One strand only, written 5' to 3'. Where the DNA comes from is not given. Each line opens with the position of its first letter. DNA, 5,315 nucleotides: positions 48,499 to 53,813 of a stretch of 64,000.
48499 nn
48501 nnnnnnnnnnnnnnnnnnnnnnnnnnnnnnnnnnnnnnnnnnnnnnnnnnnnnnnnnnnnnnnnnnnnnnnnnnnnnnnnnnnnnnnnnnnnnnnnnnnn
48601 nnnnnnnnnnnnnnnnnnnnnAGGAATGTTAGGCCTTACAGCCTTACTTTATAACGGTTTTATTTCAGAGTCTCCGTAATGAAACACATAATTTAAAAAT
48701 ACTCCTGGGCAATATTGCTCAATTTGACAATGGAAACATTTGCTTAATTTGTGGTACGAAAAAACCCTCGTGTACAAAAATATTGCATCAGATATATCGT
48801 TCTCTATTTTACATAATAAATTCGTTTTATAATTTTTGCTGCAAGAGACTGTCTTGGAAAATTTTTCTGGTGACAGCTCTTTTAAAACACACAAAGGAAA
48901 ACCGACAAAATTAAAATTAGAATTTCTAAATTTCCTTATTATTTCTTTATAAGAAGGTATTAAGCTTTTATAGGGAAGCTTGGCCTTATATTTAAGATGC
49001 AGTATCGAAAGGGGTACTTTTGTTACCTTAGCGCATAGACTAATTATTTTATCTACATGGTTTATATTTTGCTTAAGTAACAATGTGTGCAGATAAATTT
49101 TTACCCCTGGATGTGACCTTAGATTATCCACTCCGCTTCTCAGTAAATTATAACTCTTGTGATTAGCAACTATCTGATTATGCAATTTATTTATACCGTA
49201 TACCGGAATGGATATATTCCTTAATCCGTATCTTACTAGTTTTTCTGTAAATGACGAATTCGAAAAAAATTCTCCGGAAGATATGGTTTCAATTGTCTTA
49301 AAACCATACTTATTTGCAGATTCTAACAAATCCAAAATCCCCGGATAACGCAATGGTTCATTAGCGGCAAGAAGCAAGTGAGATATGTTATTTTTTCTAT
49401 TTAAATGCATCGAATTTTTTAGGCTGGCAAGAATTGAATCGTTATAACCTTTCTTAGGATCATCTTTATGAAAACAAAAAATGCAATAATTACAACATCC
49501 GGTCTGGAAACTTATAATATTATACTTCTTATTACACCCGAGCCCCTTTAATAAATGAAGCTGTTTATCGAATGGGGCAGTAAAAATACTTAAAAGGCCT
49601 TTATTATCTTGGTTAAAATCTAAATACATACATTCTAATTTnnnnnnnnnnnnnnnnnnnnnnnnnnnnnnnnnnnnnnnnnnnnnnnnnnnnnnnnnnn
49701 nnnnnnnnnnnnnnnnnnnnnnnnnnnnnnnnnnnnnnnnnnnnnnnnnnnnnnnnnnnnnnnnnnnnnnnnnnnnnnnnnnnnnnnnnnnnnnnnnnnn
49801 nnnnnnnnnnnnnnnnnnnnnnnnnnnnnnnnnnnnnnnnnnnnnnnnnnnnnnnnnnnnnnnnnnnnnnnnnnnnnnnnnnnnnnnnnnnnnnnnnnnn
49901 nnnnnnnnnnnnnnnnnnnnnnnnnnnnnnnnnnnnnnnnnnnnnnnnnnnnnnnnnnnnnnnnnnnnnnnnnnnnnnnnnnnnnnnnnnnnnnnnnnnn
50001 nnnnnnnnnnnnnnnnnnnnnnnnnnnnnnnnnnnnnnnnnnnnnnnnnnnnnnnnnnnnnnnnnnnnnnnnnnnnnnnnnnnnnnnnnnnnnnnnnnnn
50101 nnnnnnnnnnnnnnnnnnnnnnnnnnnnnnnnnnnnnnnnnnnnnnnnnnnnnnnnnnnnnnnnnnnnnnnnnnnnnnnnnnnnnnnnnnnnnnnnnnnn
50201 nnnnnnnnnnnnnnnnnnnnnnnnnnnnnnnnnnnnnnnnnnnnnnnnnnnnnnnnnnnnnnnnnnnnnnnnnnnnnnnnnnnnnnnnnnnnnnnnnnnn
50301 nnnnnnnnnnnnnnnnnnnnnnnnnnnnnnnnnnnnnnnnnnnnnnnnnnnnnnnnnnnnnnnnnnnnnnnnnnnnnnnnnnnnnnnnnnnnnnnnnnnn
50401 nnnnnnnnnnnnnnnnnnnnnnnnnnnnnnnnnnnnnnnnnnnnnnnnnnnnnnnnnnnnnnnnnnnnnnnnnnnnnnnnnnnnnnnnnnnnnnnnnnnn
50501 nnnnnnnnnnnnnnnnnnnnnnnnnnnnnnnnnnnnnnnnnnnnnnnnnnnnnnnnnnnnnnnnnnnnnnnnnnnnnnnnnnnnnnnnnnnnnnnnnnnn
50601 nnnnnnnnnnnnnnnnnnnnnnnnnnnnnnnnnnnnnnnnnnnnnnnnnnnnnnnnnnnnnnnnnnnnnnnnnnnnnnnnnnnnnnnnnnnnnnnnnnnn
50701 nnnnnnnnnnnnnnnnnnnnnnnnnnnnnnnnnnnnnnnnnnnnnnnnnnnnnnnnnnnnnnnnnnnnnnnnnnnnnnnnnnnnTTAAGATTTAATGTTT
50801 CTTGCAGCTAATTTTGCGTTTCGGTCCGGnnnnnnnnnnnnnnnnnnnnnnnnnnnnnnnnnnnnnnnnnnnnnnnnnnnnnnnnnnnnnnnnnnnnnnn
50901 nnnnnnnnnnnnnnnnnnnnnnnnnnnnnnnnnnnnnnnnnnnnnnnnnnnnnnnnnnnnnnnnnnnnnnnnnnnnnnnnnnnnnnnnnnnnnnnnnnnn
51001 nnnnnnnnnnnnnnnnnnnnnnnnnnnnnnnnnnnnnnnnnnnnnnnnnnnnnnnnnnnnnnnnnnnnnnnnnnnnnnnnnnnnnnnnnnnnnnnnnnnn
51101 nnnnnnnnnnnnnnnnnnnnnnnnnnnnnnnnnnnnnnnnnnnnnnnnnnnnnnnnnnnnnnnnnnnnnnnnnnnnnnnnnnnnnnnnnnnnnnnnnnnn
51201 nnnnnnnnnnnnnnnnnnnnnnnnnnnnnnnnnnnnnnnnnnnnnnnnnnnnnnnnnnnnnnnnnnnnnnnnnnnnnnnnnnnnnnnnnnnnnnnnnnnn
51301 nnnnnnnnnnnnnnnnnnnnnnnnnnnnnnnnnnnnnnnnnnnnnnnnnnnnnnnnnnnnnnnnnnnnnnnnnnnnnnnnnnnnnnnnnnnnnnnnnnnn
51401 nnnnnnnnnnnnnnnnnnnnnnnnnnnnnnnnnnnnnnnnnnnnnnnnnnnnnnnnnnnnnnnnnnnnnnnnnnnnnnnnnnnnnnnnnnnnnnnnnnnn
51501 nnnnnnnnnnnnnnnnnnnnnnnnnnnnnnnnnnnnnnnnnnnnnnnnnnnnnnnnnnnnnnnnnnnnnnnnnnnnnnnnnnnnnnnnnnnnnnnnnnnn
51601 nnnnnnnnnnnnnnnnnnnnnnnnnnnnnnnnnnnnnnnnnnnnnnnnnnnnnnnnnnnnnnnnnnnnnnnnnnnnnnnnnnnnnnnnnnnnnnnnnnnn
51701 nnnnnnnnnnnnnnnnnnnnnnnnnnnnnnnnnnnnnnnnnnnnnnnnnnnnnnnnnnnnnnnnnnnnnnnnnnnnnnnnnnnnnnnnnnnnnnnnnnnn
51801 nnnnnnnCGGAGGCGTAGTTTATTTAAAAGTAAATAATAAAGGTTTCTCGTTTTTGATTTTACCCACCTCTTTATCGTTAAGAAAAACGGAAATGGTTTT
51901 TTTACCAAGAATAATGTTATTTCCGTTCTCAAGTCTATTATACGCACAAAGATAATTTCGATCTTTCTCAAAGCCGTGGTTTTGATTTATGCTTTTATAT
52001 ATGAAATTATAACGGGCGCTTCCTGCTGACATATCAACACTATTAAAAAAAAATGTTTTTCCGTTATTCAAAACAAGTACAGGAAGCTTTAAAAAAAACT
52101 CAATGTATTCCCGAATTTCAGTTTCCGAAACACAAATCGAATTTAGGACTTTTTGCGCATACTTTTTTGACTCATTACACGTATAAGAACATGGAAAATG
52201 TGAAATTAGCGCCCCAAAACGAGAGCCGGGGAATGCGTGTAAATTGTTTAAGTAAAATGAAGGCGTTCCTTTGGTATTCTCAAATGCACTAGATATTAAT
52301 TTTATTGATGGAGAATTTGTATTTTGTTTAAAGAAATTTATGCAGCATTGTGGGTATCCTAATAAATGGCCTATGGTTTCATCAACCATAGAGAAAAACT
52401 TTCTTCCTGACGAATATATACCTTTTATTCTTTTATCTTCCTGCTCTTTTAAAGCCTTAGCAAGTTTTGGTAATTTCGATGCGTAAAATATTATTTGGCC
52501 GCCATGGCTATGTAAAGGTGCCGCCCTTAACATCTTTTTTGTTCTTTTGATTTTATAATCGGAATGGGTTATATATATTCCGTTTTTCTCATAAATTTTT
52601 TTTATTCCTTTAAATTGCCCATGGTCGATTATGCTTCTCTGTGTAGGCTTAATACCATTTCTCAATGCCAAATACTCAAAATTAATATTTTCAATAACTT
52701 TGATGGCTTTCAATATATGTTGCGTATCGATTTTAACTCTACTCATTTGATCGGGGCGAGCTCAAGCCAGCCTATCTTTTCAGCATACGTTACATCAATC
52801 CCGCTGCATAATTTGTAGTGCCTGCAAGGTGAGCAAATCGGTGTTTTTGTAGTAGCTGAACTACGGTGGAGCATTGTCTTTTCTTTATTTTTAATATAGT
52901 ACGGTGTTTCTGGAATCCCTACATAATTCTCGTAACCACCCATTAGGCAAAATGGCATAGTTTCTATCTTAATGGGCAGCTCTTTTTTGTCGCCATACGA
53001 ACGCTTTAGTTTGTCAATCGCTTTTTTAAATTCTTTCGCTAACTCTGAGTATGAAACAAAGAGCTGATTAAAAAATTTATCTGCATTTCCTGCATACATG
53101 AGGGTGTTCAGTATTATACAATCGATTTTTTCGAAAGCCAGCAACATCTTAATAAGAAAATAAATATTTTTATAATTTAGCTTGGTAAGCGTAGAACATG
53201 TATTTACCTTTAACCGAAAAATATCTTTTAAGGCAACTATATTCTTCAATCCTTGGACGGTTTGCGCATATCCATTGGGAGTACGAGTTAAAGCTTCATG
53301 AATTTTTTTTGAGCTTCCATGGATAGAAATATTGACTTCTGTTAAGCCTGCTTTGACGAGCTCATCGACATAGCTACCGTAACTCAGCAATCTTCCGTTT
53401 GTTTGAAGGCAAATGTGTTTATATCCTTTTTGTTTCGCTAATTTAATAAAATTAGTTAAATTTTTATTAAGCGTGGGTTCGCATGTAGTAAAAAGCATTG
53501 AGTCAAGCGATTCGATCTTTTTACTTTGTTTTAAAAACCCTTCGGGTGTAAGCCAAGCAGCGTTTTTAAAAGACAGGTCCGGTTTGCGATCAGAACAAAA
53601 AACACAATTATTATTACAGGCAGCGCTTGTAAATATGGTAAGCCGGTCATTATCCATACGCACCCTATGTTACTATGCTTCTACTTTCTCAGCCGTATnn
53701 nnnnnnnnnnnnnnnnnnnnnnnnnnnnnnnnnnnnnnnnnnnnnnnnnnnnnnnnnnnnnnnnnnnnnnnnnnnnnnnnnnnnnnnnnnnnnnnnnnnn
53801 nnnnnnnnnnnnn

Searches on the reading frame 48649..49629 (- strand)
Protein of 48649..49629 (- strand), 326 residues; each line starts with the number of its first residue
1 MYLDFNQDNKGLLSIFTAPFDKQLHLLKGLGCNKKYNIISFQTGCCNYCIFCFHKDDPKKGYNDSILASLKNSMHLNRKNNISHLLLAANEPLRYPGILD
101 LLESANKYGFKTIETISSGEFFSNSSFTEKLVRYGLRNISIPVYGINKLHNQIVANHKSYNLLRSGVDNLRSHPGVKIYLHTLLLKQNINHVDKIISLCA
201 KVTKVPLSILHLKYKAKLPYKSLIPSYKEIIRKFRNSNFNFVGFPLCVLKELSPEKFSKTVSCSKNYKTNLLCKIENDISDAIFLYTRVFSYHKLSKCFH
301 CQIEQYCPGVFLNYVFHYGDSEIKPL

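Call 7: search_protein_families(library=pfam, proteins=[window:48649-49629:-], max_evalue=0.01)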
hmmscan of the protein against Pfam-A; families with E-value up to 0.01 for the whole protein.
window:48649-49629:- (326 aa): 1 family
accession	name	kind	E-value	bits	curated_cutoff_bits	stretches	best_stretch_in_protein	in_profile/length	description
PF04055.27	Radical_SAM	-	7.9e-12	46.1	29.5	1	39-198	1-165/166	Radical SAM superfamily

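Call 8: search_protein_families(library=ncbifam, proteins=[window:48649-49629:-], max_evalue=0.01)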
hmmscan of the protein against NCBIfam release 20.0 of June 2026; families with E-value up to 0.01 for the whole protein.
window:48649-49629:- (326 aa): 17 families
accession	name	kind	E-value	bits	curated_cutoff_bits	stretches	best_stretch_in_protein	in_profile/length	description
NF038332.1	rSAM_rare_HxsC4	exception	6.6e-22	78.1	500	1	41-236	20-220/335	radical SAM protein HxsC4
TIGR03977.1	rSAM_pair_HxsC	equivalog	5e-13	48.6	267.9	1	39-203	29-194/292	His-Xaa-Ser system radical SAM maturase HxsC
TIGR04054.1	rSAM_NirJ1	equivalog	1.5e-09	37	650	1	43-215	43-213/387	putative heme d1 biosynthesis radical SAM protein NirJ1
TIGR04546.1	rSAM_ahbC_deAc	equivalog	2.8e-09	36.2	650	1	25-215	29-216/390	12,18-didecarboxysiroheme deacetylase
TIGR04055.1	rSAM_NirJ2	equivalog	1.4e-08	34.7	500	1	39-208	2-170/326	putative heme d1 biosynthesis radical SAM protein NirJ2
TIGR02668.1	moaA_archaeal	equivalog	6.4e-07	28.6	325.25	1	43-218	18-192/303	GTP 3',8-cyclase MoaA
TIGR04051.1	rSAM_NirJ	equivalog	6.9e-07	28.6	515.45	1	46-215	13-179/354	heme d1 biosynthesis radical SAM protein NirJ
NF001199.0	PRK00164.2-1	equivalog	7.6e-07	28.6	231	1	39-215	16-190/308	GTP 3',8-cyclase MoaA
TIGR02109.1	PQQ_syn_pqqE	equivalog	9.8e-07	28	381.35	1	78-227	50-199/358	pyrroloquinoline quinone biosynthesis protein PqqE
TIGR04133.1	rSAM_w_lipo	hypoth_equivalog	2.2e-06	26.9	425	1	85-198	77-188/350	TIGR04133 family radical SAM/SPASM protein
TIGR03278.1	methan_mark_10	equivalog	5.1e-06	25.6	350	1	25-158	22-152/404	methyl coenzyme M reductase-arginine methyltransferase Mmp10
TIGR04347.1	pseudo_SAM_Halo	equivalog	6.7e-06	25.6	525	1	42-217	44-217/390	TIGR04347 family pseudo-SAM/SPASM protein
NF045702.1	rSAM_GDGT_ether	equivalog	2.2e-05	23.3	450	1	45-203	96-257/486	tetraether lipid synthase Tes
TIGR04545.1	rSAM_ahbD_hemeb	equivalog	0.00011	21.8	500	1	43-211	8-174/339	heme b synthase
NF045646.2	rSAM_Se_TrsS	equivalog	0.00041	19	490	1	44-201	94-253/441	radical SAM (seleno)protein TrsS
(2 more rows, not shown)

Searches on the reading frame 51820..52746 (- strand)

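Call 7: search_protein_families(library=pfam, proteins=[window:51820-52746:-], max_evalue=0.01)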
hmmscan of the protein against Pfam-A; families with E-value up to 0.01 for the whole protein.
window:51820-52746:- (308 aa): 1 family
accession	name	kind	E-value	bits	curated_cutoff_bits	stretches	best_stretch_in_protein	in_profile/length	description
PF04467.17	DUF483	-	1.2e-06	29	25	1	120-196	33-100/122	Protein of unknown function (DUF483)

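Call 8: search_protein_families(library=ncbifam, proteins=[window:51820-52746:-], max_evalue=0.01)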
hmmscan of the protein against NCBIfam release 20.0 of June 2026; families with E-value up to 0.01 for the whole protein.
window:51820-52746:- (308 aa): 0 families

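Call 48: search_protein_families(library=pfam, proteins=[window:51820-52746:-], max_evalue=1)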
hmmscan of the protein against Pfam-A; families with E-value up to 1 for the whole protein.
window:51820-52746:- (308 aa): 1 family
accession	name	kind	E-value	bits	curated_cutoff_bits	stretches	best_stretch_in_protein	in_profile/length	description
PF04467.17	DUF483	-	1.2e-06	29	25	1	120-196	33-100/122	Protein of unknown function (DUF483)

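Call 57: search_protein_families(library=padloc, proteins=[window:51820-52746:-], max_evalue=0.001)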
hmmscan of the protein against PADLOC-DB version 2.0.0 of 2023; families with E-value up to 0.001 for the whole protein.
window:51820-52746:- (308 aa): 0 families

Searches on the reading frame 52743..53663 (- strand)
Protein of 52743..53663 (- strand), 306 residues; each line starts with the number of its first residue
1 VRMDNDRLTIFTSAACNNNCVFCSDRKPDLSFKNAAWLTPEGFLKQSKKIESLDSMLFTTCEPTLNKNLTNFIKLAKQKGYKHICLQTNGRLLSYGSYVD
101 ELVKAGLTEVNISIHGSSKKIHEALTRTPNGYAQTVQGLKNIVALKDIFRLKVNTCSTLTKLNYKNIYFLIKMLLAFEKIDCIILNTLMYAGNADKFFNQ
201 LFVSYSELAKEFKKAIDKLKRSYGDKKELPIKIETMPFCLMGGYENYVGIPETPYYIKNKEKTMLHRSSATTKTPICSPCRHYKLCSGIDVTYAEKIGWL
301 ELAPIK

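Call 7: search_protein_families(library=pfam, proteins=[window:52743-53663:-], max_evalue=0.01)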
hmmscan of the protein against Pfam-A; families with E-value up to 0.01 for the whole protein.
window:52743-53663:- (306 aa): 1 family
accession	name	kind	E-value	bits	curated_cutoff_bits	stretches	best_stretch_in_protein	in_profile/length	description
PF04055.27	Radical_SAM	-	7.8e-19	68.9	29.5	1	12-145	3-139/166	Radical SAM superfamily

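Call 8: search_protein_families(library=ncbifam, proteins=[window:52743-53663:-], max_evalue=0.01)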
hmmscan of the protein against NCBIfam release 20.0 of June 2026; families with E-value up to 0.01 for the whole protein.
window:52743-53663:- (306 aa): 35 families (the best 25 are shown)
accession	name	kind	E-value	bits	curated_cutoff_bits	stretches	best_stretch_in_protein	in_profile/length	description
NF038332.1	rSAM_rare_HxsC4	exception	3.2e-56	190.9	500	2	4-221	12-227/335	radical SAM protein HxsC4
TIGR03977.1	rSAM_pair_HxsC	equivalog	6.7e-23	81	267.9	1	7-240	26-252/292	His-Xaa-Ser system radical SAM maturase HxsC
TIGR02666.1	moaA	equivalog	2.9e-21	75.8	284.05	1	12-226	16-230/336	GTP 3',8-cyclase MoaA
TIGR02668.1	moaA_archaeal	equivalog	3.5e-21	75.5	325.25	1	8-221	12-219/303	GTP 3',8-cyclase MoaA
TIGR04317.1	W_rSAM_matur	equivalog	2.6e-17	63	380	1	6-215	4-213/349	tungsten cofactor oxidoreductase radical SAM maturase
NF001199.0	PRK00164.2-1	equivalog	8.1e-17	61.3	231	1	8-220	14-221/308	GTP 3',8-cyclase MoaA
TIGR04546.1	rSAM_ahbC_deAc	equivalog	7.5e-15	54.6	650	1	14-223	47-247/390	12,18-didecarboxysiroheme deacetylase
TIGR04054.1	rSAM_NirJ1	equivalog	7.2e-13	47.9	650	1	12-200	42-222/387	putative heme d1 biosynthesis radical SAM protein NirJ1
TIGR04466.1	rSAM_BlsE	equivalog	8.7e-13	48.4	400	1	10-168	7-156/327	cytosylglucuronate decarboxylase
TIGR04545.1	rSAM_ahbD_hemeb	equivalog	1.3e-12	47.8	500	1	14-174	8-162/339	heme b synthase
TIGR04133.1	rSAM_w_lipo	hypoth_equivalog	7.6e-12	44.8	425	1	15-221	33-230/350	TIGR04133 family radical SAM/SPASM protein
TIGR04311.1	rSAM_Geo_metal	subfamily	1.3e-11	44.3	400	1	7-128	4-126/423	radical SAM/SPASM family putative metalloenzyme maturase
TIGR04051.1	rSAM_NirJ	equivalog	1.5e-11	43.9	515.45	1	15-196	11-184/354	heme d1 biosynthesis radical SAM protein NirJ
NF045646.2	rSAM_Se_TrsS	equivalog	3.1e-11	42.5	490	1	14-143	94-223/441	radical SAM (seleno)protein TrsS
TIGR04055.1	rSAM_NirJ2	equivalog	3.3e-11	43.3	500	1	12-168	6-155/326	putative heme d1 biosynthesis radical SAM protein NirJ2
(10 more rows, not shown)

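Call 57: search_protein_families(library=padloc, proteins=[window:52743-53663:-], max_evalue=0.001)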
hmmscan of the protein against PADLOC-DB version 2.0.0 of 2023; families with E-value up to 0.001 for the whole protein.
window:52743-53663:- (306 aa): 2 families
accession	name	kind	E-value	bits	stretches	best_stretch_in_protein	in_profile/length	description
PDLC02904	pVip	-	1.3e-12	45.8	1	14-172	11-163/262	Viperins associated with kinases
PDLC02903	pVip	-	7.8e-12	43.2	1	13-166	7-152/257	Viperins not associated with kinases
